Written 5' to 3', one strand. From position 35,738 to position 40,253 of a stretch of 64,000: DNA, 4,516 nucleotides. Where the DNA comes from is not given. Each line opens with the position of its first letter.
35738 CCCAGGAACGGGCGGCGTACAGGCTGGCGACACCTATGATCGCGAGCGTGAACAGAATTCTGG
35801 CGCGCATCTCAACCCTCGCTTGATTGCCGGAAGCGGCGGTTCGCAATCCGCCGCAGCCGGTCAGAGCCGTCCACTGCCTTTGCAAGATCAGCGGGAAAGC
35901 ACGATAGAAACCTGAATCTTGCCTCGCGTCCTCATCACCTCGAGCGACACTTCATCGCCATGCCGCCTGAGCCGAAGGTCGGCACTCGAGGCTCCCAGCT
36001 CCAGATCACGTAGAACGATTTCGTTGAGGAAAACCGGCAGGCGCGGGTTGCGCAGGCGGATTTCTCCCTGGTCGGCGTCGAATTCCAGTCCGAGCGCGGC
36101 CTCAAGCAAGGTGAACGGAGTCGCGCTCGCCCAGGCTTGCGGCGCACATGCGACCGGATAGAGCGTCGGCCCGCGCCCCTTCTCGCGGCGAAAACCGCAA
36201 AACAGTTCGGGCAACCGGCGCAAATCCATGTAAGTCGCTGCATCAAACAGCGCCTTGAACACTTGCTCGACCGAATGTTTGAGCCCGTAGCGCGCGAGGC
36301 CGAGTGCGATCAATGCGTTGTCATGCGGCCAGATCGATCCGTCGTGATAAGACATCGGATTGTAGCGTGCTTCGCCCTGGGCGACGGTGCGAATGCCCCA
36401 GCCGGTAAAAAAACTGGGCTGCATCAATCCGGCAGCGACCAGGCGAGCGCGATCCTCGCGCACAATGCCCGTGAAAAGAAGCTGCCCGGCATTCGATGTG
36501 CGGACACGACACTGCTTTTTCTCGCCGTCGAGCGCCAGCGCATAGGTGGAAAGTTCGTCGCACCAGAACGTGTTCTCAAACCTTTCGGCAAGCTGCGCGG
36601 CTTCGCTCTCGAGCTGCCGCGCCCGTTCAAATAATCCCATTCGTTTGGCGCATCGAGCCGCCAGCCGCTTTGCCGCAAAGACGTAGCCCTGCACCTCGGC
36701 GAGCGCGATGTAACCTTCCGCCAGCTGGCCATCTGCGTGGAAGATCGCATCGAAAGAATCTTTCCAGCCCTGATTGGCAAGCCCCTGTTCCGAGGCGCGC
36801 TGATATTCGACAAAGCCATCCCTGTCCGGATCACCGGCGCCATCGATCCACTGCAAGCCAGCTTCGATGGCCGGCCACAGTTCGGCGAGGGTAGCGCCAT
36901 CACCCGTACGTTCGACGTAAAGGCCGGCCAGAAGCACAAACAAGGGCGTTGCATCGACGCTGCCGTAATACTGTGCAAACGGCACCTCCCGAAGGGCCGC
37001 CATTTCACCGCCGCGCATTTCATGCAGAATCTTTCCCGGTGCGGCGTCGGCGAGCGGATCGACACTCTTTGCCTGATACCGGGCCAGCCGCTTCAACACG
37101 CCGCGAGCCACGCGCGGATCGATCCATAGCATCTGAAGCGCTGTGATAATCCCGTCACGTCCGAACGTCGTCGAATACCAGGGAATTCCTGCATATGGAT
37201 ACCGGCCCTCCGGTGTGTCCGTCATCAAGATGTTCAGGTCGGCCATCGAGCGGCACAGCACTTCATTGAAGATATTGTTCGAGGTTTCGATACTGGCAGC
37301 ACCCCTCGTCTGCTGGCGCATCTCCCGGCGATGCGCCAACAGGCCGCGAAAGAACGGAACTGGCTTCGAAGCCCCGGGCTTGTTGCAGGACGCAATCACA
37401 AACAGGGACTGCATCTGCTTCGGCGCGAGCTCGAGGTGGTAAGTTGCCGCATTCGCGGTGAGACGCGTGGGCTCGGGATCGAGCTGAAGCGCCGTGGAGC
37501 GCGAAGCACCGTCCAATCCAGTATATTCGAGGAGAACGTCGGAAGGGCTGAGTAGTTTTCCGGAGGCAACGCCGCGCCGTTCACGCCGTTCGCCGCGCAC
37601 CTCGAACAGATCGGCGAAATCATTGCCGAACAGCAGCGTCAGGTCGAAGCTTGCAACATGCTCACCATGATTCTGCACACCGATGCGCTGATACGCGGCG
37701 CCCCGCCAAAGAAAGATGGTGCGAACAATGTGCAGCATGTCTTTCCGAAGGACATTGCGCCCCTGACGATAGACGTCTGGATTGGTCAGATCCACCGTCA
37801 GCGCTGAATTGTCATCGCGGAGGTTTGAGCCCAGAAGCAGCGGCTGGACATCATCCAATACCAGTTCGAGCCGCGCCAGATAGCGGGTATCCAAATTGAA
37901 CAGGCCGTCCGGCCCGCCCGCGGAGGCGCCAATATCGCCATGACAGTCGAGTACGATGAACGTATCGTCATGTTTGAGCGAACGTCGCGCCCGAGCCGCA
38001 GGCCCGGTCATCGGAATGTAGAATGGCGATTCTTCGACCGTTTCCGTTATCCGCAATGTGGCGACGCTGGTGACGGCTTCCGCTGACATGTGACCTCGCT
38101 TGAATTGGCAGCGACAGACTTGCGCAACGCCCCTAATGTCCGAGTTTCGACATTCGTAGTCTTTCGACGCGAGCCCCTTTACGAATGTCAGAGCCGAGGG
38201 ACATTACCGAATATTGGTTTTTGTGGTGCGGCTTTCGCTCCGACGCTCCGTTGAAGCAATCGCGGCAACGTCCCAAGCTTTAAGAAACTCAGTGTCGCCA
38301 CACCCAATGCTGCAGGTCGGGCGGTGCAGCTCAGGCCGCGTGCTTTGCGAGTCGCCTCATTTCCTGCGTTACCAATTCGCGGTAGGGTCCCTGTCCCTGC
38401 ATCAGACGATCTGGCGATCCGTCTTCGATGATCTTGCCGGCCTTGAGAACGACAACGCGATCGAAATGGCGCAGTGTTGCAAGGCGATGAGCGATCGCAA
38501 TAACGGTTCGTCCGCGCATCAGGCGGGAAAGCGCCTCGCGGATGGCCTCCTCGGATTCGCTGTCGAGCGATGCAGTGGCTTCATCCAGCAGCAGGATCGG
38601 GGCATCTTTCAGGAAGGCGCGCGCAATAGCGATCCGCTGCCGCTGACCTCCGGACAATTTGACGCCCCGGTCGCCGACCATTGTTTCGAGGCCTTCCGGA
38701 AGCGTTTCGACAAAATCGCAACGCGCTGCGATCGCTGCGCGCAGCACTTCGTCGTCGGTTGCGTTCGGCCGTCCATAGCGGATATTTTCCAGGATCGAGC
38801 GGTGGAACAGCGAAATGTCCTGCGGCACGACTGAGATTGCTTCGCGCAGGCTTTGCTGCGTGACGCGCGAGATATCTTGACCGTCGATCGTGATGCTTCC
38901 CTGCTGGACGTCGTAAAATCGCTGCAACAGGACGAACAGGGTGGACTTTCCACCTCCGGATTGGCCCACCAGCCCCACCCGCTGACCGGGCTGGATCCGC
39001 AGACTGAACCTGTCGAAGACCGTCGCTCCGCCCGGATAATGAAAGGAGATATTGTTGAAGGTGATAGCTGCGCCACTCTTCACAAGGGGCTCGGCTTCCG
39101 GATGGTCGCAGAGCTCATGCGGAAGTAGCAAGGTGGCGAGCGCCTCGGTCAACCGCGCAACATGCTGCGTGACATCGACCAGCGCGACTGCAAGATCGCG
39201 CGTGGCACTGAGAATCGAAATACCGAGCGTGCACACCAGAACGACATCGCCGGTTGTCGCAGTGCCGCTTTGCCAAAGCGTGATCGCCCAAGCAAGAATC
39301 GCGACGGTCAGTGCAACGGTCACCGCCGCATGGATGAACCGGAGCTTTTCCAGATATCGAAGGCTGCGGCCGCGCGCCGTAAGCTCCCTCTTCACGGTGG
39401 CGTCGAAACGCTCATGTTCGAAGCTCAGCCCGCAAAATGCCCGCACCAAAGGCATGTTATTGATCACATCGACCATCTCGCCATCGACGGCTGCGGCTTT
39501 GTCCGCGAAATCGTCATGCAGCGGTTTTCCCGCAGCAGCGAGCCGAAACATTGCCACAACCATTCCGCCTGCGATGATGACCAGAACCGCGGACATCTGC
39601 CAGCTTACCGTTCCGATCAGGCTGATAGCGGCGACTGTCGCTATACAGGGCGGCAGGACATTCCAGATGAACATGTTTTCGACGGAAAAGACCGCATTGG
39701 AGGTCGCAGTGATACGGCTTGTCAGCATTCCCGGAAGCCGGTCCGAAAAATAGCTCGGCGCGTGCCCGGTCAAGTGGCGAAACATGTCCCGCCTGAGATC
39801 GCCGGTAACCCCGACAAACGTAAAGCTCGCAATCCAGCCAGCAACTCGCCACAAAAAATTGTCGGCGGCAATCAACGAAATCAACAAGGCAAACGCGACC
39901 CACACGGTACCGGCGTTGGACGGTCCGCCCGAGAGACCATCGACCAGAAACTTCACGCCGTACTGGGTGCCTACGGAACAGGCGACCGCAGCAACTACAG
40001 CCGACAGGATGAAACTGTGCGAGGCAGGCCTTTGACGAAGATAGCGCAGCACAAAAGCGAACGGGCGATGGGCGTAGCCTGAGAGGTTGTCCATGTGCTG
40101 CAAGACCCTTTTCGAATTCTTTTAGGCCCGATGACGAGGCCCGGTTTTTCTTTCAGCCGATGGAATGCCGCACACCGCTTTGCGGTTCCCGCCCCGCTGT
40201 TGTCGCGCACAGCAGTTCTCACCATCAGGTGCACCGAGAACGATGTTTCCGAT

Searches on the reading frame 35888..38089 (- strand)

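Call 58: search_protein_families(library=pfam, proteins=[window:35888-38089:-], max_evalue=0.00001)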
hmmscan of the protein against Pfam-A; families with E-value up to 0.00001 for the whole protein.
window:35888-38089:- (733 aa): 3 families
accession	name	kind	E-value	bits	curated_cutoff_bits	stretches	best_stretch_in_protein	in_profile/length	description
PF14742.11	GDE_N_bis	-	9.4e-56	189.1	22.1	1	38-230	1-192/194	N-terminal domain of (some) glycogen debranching enzymes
PF22422.2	MGH1-like_GH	-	4.3e-20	73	27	1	314-617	10-327/356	Mannosylglycerate hydrolase MGH1-like glycoside hydrolase domain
PF06202.20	GDE_C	-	2.5e-08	33.7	21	1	298-657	18-364/367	Amylo-alpha-1,6-glucosidase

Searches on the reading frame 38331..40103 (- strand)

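Call 58: search_protein_families(library=pfam, proteins=[window:38331-40103:-], max_evalue=0.00001)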
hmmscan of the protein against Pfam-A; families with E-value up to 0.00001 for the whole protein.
window:38331-40103:- (590 aa): 3 families
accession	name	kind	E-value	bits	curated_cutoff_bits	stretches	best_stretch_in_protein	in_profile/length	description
PF00005.33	ABC_tran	-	3.8e-32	112.2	25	1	364-511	2-137/137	ABC transporter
PF00664.28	ABC_membrane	-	9.5e-21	75.1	28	1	35-292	7-265/274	ABC transporter transmembrane region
PF02463.25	SMC_N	-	3.9e-06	26.9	40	1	396-553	103-211/220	RecF/RecN/SMC N terminal domain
